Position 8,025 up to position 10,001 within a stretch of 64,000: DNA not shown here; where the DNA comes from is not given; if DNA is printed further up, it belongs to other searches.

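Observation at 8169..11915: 1,248-aa Maf/DUF115 protein fused to two extra domains in a nonulosonic-acid locus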

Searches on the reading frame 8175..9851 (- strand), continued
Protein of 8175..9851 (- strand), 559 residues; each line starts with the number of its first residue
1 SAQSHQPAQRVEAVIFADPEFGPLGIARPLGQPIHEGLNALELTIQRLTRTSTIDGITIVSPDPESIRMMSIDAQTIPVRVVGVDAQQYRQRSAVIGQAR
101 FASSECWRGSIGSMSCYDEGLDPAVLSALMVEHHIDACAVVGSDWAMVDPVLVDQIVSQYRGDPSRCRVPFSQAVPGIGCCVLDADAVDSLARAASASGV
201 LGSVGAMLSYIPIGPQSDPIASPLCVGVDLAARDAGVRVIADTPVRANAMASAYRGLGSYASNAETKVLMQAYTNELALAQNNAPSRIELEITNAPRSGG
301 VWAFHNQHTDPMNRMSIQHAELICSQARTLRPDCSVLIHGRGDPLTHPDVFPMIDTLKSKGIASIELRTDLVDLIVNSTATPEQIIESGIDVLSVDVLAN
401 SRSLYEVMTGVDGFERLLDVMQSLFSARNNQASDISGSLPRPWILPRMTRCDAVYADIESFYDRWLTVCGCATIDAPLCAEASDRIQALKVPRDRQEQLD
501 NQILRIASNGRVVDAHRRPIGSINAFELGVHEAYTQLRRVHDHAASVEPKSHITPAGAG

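Call 39: search_protein_families(library=ncbifam, proteins=[P0226, P0257, P0198, window:8175-9851:-], max_evalue=0.1)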
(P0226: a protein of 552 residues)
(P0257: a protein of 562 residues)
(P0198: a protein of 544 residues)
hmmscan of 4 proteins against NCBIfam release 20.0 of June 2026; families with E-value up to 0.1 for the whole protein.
P0226 (552 aa): 8 families
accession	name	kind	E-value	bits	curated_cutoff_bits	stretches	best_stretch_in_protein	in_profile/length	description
TIGR04321.1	spiroSPASM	subfamily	6.1e-34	117.6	250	1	131-550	88-506/510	spiro-SPASM protein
TIGR04317.1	W_rSAM_matur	equivalog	1.6e-08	34.1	380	1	313-445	39-169/349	tungsten cofactor oxidoreductase radical SAM maturase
TIGR02109.1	PQQ_syn_pqqE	equivalog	0.0028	16.6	381.35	1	277-452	6-174/358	pyrroloquinoline quinone biosynthesis protein PqqE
TIGR04038.1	tatD_link_rSAM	subfamily_domain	0.011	15.5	129.7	1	297-396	35-134/192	TatD family nuclease-associated radical SAM protein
TIGR04311.1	rSAM_Geo_metal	subfamily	0.014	14.4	400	1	326-452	51-178/423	radical SAM/SPASM family putative metalloenzyme maturase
TIGR04053.2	TIGR04053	equivalog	0.021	14.1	395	1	305-413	36-147/366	TIGR04053 family radical SAM/SPASM domain-containing protein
TIGR04545.1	rSAM_ahbD_hemeb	equivalog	0.023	14.2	500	1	298-445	21-160/339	heme b synthase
TIGR04133.1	rSAM_w_lipo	hypoth_equivalog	0.04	12.8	425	0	489-550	268-325/350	TIGR04133 family radical SAM/SPASM protein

P0257 (562 aa): 12 families
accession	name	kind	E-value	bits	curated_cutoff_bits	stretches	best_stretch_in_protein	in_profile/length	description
TIGR04321.1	spiroSPASM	subfamily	1.1e-22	80.5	250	1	129-559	87-505/510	spiro-SPASM protein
TIGR04545.1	rSAM_ahbD_hemeb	equivalog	8e-07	28.8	500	1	296-407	23-134/339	heme b synthase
TIGR04311.1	rSAM_Geo_metal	subfamily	8.8e-06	25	400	1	296-400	27-135/423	radical SAM/SPASM family putative metalloenzyme maturase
TIGR04251.1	SCM_rSAM_ScmF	equivalog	9e-06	25.3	400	1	319-408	53-142/353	SynChlorMet cassette radical SAM/SPASM protein ScmF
TIGR04317.1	W_rSAM_matur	equivalog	2.7e-05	23.4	380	1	274-409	4-138/349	tungsten cofactor oxidoreductase radical SAM maturase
TIGR02109.1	PQQ_syn_pqqE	equivalog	8.5e-05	21.6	381.35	1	272-443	5-166/358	pyrroloquinoline quinone biosynthesis protein PqqE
TIGR04347.1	pseudo_SAM_Halo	equivalog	0.0018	17.6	525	1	300-407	65-171/390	TIGR04347 family pseudo-SAM/SPASM protein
TIGR04053.2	TIGR04053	equivalog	0.0036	16.6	395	1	299-407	34-145/366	TIGR04053 family radical SAM/SPASM domain-containing protein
NF045646.2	rSAM_Se_TrsS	equivalog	0.0039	15.8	490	1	297-399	109-214/441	radical SAM (seleno)protein TrsS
TIGR02668.1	moaA_archaeal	equivalog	0.0057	15.7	325.25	1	317-405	56-141/303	GTP 3',8-cyclase MoaA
NF001199.0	PRK00164.2-1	equivalog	0.014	14.6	231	1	326-405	65-143/308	GTP 3',8-cyclase MoaA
TIGR03962.1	mycofact_rSAM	equivalog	0.1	11.8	265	0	299-408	37-145/339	mycofactocin radical SAM maturase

P0198 (544 aa): 5 families
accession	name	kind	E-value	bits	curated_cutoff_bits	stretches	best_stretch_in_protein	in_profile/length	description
TIGR04321.1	spiroSPASM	subfamily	6.1e-07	28.5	250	1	324-444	283-404/510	spiro-SPASM protein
TIGR02668.1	moaA_archaeal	equivalog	0.00014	21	325.25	1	320-404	53-138/303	GTP 3',8-cyclase MoaA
NF001199.0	PRK00164.2-1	equivalog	0.0006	19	231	1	319-403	54-139/308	GTP 3',8-cyclase MoaA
TIGR04317.1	W_rSAM_matur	equivalog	0.0012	18.1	380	1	325-414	54-141/349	tungsten cofactor oxidoreductase radical SAM maturase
TIGR02666.1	moaA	equivalog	0.087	11.8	284.05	0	331-403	68-144/336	GTP 3',8-cyclase MoaA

window:8175-9851:- (559 aa): 4 families
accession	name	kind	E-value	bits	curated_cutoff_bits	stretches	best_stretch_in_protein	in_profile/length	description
TIGR04321.1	spiroSPASM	subfamily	2.5e-08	33.1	250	1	279-465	224-405/510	spiro-SPASM protein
TIGR04317.1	W_rSAM_matur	equivalog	7.6e-08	31.8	380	1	287-433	5-145/349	tungsten cofactor oxidoreductase radical SAM maturase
TIGR04053.2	TIGR04053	equivalog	0.012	14.8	395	1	313-423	36-144/366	TIGR04053 family radical SAM/SPASM domain-containing protein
NF001199.0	PRK00164.2-1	equivalog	0.037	13.2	231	1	311-422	38-143/308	GTP 3',8-cyclase MoaA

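Call 41: find_encoding_contigs(protein=P0226, flank=8000, max_places=3)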
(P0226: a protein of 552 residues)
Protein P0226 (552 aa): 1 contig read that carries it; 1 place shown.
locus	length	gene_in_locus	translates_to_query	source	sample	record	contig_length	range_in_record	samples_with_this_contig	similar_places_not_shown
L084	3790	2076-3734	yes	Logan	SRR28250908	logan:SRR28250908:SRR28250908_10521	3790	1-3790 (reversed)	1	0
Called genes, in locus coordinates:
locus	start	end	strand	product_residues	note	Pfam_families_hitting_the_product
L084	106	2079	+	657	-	PF20157:Maf_flag10_N (faint), PF01973:MptE-like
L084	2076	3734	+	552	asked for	-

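Call 42: find_encoding_contigs(protein=P0257, flank=8000, max_places=3)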
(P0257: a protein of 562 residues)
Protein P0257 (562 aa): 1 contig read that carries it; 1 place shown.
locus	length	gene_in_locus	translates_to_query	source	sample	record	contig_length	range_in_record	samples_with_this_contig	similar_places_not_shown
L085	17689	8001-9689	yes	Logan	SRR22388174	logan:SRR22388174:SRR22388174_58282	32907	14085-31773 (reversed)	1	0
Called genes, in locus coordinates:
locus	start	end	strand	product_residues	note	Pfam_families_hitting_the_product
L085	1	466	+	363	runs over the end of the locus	-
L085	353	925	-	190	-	-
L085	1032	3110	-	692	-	PF00404:Dockerin_1 (faint)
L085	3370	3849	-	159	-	-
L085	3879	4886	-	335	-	PF04079:SMC_ScpB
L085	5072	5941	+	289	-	PF00005:ABC_tran, PF13304:AAA_21 (faint)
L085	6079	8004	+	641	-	PF20157:Maf_flag10_N (weak), PF01973:MptE-like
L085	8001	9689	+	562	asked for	PF04055:Radical_SAM (faint)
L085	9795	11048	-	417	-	PF08495:FIST, PF10442:FIST_C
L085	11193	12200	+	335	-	PF01408:GFO_IDH_MocA, PF02894:GFO_IDH_MocA_C, PF22725:GFO_IDH_MocA_C3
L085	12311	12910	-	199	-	PF11563:Protoglobin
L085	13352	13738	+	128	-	PF00903:Glyoxalase (weak)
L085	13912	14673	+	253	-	PF13847:Methyltransf_31 (weak), PF08241:Methyltransf_11 (weak), PF08242:Methyltransf_12, PF13649:Methyltransf_25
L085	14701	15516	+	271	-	PF04191:PEMT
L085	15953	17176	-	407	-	PF02230:Abhydrolase_2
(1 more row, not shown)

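Call 51: search_solved_structures(query=A1, max_evalue=0.1, show_alignments=2)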
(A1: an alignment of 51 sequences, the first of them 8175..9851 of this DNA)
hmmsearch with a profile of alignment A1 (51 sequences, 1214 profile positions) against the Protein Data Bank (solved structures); distinct sequences matched with E-value up to 0.1: 4.
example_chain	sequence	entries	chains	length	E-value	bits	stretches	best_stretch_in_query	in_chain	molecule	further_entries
5mu5_A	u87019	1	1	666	4.3e-06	28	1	242-291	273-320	Uncharacterized protein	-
8sd5_A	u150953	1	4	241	0.00084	20.4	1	212-292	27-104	6-hydroxymethyl-7,8-dihydropterin pyrophosphokinase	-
8sbu_A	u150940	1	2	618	0.0039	18.2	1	213-292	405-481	Maltose/maltodextrin-binding periplasmic protein,6-hydroxymethyl-7,8-dihydropterin pyropho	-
5apq_A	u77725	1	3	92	0.039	14.9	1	499-574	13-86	GENERAL CONTROL PROTEIN GCN4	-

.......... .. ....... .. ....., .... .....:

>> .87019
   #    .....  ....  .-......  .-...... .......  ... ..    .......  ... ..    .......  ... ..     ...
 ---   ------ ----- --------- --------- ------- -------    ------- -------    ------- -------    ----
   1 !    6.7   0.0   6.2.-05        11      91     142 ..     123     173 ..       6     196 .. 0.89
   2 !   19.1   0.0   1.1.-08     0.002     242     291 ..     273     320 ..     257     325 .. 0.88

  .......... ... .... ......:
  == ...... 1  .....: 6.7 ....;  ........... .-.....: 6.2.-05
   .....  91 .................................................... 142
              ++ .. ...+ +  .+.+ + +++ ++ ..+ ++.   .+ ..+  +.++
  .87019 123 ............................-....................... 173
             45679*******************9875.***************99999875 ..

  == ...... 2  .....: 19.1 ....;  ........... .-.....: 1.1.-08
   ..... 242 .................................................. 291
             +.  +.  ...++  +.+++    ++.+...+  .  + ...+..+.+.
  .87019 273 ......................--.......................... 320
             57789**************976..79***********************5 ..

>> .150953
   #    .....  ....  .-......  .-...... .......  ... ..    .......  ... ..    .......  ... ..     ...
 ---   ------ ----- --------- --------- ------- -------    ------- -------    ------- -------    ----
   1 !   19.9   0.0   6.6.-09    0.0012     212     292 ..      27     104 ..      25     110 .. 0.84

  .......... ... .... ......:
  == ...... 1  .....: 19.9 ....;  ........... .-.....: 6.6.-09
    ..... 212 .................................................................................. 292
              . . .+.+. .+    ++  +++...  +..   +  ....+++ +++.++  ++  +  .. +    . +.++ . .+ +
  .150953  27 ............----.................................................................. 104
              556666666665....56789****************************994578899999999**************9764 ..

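Call 56: find_homologous_proteins(query=P0226, max_evalue=0.001)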
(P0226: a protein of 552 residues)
Query P0226 (552 aa): 187 proteins with E <= 0.001 among 8000 candidates; the best 120 are listed.
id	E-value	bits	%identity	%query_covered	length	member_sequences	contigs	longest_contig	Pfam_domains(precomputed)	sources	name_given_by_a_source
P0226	0.0e+0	1271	100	100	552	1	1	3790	-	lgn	-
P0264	1.7e-178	613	53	100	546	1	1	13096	PF04055.28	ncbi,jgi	-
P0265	7.4e-173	594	49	100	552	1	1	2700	PF13186.12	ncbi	-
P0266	2.7e-172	592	49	99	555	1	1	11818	PF04055.28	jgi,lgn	jgi:spiro-SPASM protein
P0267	4.5e-171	588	50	100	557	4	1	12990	-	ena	-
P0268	1.0e-168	581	51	100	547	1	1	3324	PF04055.28,PF12804.14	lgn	-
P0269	1.1e-168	581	49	100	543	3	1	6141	PF13186.12,PF04055.28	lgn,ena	-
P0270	2.0e-167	576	47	100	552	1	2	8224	PF13186.12,PF04055.28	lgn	-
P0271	7.4e-165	568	48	100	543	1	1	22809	PF04055.28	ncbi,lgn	-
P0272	1.6e-164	567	50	100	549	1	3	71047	PF04055.28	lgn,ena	-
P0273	7.1e-164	565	49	100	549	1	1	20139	PF04055.28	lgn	-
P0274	2.9e-163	563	50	100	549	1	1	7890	PF04055.28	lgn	-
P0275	3.5e-161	556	51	100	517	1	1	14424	PF04055.28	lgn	-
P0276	2.0e-159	550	50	94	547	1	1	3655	PF13186.12,PF04055.28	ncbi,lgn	-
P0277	3.9e-159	549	49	99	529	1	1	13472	PF04055.28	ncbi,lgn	-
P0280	1.5e-151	524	48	99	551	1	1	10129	PF13186.12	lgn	-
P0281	9.1e-151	521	47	100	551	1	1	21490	PF13186.12,PF04055.28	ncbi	-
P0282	1.2e-149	518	46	99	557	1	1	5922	PF13186.12,PF04055.28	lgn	-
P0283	1.0e-148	515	50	95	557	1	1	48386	PF13186.12,PF04055.28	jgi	jgi:hypothetical protein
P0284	1.1e-148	514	46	99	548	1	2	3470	PF13186.12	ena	-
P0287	5.5e-147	509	45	98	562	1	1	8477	PF13186.12,PF04055.28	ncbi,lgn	-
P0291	7.6e-146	505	47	96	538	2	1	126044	PF13186.12,PF04055.28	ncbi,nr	ncbi:MAG: SPASM domain-containing protein [Planctomycetes bacterium]|nr:SPASM domain-containing prot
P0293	6.1e-145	502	44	99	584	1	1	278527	PF13186.12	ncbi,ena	-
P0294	1.0e-144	501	45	100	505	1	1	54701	PF13186.12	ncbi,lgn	-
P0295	1.1e-143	498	45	96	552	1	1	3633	PF13186.12,PF04055.28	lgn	-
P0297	5.7e-143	496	45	99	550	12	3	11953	PF13186.12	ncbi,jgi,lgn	-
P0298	7.7e-143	495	46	99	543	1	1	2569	PF13186.12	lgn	-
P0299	1.2e-142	495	46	99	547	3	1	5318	PF13186.12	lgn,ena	-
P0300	4.1e-142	493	45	99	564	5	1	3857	PF13186.12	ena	-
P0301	6.2e-142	492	45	99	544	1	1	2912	PF13186.12,PF04055.28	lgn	-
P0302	1.4e-141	491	44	99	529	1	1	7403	PF13186.12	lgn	-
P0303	1.5e-141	491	45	99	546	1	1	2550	PF13186.12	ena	-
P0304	2.7e-141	490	44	99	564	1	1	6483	PF13186.12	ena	-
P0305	3.5e-141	490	44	99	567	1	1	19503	PF13186.12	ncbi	-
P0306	3.6e-141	490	46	99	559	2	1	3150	PF13186.12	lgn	-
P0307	6.7e-141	489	45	97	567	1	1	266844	PF13186.12,PF12804.14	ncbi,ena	-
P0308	1.0e-140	488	44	99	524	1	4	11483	PF13186.12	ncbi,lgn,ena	-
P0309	1.2e-140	488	45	99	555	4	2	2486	PF13186.12,PF12804.14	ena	-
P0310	3.4e-140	486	43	99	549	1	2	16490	PF13186.12,PF04055.28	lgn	-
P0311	3.8e-140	486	44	99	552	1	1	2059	PF13186.12,PF04055.28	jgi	-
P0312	5.7e-140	486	45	99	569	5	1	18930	PF13186.12,PF12804.14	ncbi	-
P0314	1.3e-139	485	44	99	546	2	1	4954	PF13186.12,PF04055.28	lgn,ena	-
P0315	1.9e-139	484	45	99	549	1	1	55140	PF13186.12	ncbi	-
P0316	3.5e-139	483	45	99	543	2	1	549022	PF04055.28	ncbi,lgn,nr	ncbi:MAG: hypothetical protein IT444_01465 [Phycisphaeraceae bacterium]|nr:hypothetical protein [Phy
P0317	5.7e-139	482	45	99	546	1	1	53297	PF13186.12,PF12804.14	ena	-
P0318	7.3e-139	482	44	99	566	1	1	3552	PF13186.12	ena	-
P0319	5.1e-138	479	45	97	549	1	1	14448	PF13186.12,PF12804.14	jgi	-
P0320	5.2e-138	479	43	99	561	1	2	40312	PF13186.12,PF04055.28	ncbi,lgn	ncbi:MAG: SPASM domain-containing protein [Phycisphaeraceae bacterium]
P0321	6.2e-138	479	46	100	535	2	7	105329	PF13186.12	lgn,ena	-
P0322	9.7e-138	478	44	99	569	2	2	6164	PF13186.12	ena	-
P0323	1.1e-137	478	44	99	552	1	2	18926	PF13186.12,PF04055.28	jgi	jgi:radical SAM protein with 4Fe4S-binding SPASM domain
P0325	3.5e-136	473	44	97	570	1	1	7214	PF13186.12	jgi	-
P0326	4.1e-136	473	43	99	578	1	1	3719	PF13186.12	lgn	-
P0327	6.5e-136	472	43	99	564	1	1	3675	PF13186.12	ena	-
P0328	6.8e-136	472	41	99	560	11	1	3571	PF13186.12,PF12804.14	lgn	-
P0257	7.0e-136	472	44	100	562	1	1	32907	PF04055.28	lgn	-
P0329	7.6e-136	472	44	99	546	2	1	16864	PF13186.12,PF12804.14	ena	-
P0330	1.6e-135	471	47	93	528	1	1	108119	PF13186.12,PF04055.28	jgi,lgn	-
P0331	1.7e-135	471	42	99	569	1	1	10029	PF13186.12,PF04055.28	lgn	-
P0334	5.4e-135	469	47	95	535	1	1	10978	PF13186.12,PF12804.14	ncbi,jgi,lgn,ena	jgi:hypothetical protein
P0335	1.5e-134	468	43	99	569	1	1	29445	PF13186.12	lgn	-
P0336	2.3e-134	467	41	99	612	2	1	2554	PF13186.12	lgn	-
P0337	2.4e-134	467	44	96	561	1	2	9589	PF13186.12,PF12804.14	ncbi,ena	-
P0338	3.4e-134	467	44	99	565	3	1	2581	PF13186.12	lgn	-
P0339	3.6e-134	467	43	99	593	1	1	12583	PF13186.12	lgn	-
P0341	4.0e-134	466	44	99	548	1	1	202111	PF13186.12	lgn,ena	-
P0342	1.5e-133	464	42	99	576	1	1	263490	PF13186.12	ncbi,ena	-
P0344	4.4e-133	463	42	99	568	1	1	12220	PF13186.12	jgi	-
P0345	5.0e-133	463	43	99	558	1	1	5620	PF13186.12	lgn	-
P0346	5.9e-133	463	45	99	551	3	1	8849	PF13186.12,PF12804.14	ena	-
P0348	8.1e-133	462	43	99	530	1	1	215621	PF13186.12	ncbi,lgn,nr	ncbi:MAG: hypothetical protein GC164_02480 [Phycisphaera sp.]|nr:hypothetical protein [Phycisphaera 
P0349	1.4e-132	461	45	99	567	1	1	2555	PF13186.12,PF12804.14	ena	-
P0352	2.5e-132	460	44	99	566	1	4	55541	PF13186.12,PF04055.28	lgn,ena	-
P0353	4.9e-132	460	44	94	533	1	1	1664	PF13186.12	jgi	jgi:hypothetical protein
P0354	6.9e-132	459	44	99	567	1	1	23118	PF13186.12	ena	-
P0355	8.9e-132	459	43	99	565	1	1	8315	PF13186.12,PF12804.14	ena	-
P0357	1.1e-131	458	42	99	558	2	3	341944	PF13186.12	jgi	jgi:spiro-SPASM protein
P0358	1.2e-131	458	43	99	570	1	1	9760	PF13186.12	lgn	-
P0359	1.5e-131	458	44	99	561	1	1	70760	PF13186.12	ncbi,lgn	-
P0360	1.9e-131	458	43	99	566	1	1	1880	PF13186.12,PF12804.14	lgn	-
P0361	2.2e-131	457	42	99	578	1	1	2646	PF13186.12,PF12804.14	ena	-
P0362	5.3e-131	456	43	99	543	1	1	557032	PF13186.12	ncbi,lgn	-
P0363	6.5e-131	456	44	99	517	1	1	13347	PF13186.12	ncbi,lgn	-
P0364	1.0e-130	455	42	99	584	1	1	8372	PF13186.12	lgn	-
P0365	1.4e-130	455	37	99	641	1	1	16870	PF13186.12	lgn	-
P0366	3.9e-130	453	42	99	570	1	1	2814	PF13186.12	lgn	-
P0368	7.7e-130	452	43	99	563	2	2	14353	PF13186.12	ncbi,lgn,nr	ncbi:MAG: SPASM domain-containing protein [Phycisphaeraceae bacterium]|nr:SPASM domain-containing pr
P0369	1.3e-129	452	42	99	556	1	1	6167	PF13186.12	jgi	jgi:spiro-SPASM protein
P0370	1.4e-129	451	43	99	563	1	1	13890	PF13186.12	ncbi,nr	ncbi:MAG: hypothetical protein IT442_10825 [Phycisphaeraceae bacterium]|nr:hypothetical protein [Phy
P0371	1.8e-129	451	44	99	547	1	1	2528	PF13186.12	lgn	-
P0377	1.8e-128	448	42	99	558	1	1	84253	PF13186.12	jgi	jgi:MoaA/NifB/PqqE/SkfB family radical SAM enzyme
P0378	2.5e-128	447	43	99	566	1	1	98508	PF13186.12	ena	-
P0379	6.6e-128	446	42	99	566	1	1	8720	PF13186.12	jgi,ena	jgi:hypothetical protein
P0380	8.3e-128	446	41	99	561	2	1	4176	PF13186.12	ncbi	-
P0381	1.1e-127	445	42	99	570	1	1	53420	PF13186.12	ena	-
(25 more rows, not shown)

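Call 57: find_encoding_contigs(protein=P0316, flank=9000, max_places=1)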
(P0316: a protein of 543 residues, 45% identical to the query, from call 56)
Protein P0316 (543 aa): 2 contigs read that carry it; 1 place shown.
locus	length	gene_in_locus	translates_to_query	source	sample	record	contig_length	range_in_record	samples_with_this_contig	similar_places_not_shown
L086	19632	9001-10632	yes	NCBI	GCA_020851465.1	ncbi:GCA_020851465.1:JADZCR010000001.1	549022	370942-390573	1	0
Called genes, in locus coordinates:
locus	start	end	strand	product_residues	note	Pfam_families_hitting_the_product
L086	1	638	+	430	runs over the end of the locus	PF03033:Glyco_transf_28, PF00201:UDPGT, PF04101:Glyco_tran_28_C (weak), PF06722:EryCIII-like_C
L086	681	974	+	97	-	PF13441:Gly-zipper_YMGG, PF13488:Gly-zipper_Omp, PF13436:Gly-zipper_OmpA (faint)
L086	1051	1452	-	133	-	PF07233:DUF1425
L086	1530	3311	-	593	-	-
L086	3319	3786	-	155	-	-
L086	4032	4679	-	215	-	PF13036:LpoB (faint)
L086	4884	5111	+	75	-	-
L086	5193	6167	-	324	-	PF19777:DUF6263 (faint)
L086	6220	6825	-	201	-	-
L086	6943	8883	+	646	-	PF20157:Maf_flag10_N (faint), PF01973:MptE-like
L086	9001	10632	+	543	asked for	PF04055:Radical_SAM (faint)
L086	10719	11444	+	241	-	PF02348:CTP_transf_3, PF12804:NTP_transf_3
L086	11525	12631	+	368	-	PF02350:Epimerase_2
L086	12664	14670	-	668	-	PF01408:GFO_IDH_MocA, PF02894:GFO_IDH_MocA_C (weak), PF22725:GFO_IDH_MocA_C3, PF00248:Aldo_ket_red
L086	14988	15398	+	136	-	PF04379:DUF525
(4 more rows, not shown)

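Call 58: find_encoding_contigs(protein=P0357, flank=9000, max_places=1)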
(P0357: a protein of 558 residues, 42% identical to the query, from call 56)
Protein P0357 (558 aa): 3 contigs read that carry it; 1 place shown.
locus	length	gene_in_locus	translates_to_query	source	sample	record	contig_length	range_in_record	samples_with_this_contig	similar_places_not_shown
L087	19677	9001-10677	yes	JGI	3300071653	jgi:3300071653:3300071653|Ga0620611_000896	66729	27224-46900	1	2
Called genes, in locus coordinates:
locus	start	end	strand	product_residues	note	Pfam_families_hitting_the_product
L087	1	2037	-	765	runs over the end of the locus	PF03629:SASA (faint), PF02837:Glyco_hydro_2_N (faint)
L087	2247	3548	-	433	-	PF04055:Radical_SAM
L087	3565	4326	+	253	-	PF16697:Yop-YscD_cpl, PF00498:FHA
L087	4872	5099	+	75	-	-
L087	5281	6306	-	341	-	PF19777:DUF6263 (faint)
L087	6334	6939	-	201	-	-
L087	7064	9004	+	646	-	PF01973:MptE-like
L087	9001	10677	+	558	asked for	PF13186:SPASM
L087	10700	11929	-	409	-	PF02445:NadA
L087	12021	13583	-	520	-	PF03629:SASA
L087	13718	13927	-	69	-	PF06305:LapA_dom (weak)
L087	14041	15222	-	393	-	-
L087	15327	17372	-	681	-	-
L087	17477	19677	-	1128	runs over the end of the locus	-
